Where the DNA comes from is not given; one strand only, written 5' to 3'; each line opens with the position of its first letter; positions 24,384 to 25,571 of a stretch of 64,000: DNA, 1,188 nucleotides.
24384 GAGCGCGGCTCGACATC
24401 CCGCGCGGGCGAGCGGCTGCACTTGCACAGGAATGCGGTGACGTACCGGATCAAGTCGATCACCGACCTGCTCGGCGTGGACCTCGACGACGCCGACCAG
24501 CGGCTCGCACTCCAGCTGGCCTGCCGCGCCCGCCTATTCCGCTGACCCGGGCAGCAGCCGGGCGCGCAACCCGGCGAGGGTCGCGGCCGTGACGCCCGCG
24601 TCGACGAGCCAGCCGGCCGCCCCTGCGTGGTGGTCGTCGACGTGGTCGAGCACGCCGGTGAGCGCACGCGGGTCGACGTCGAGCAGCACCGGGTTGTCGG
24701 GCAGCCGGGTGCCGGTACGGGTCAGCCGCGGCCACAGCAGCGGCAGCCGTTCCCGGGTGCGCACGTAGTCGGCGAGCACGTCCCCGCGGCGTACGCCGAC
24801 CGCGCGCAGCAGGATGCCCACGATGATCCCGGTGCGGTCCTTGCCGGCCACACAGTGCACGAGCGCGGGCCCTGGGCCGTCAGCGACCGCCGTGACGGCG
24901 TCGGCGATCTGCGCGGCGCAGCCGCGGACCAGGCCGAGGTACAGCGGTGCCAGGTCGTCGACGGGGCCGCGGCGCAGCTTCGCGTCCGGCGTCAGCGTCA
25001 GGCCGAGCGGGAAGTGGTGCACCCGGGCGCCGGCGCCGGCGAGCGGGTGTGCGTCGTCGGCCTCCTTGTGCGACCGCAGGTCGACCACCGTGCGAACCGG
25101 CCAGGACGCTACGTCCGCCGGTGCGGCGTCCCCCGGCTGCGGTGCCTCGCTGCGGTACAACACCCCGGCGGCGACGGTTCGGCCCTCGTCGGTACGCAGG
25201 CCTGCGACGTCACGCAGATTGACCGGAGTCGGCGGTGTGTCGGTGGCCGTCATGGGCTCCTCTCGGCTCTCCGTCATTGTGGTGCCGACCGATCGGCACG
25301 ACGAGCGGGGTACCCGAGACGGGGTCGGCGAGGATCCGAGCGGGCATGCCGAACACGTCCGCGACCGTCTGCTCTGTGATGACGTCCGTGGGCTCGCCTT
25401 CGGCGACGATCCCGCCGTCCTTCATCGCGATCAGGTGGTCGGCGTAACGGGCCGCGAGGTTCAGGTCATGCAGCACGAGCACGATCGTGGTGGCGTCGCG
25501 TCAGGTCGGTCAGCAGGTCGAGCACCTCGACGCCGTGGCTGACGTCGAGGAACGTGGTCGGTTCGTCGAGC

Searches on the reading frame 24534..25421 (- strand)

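Call 68: search_protein_families(library=pfam, proteins=[window:24534-25421:-], max_evalue=0.00001)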
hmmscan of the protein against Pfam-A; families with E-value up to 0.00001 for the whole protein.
window:24534-25421:- (295 aa): 1 family
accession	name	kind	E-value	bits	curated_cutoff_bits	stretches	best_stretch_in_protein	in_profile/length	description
PF13350.11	Y_phosphatase3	-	1.4e-46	159.8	22.2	1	67-290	7-239/240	Tyrosine phosphatase family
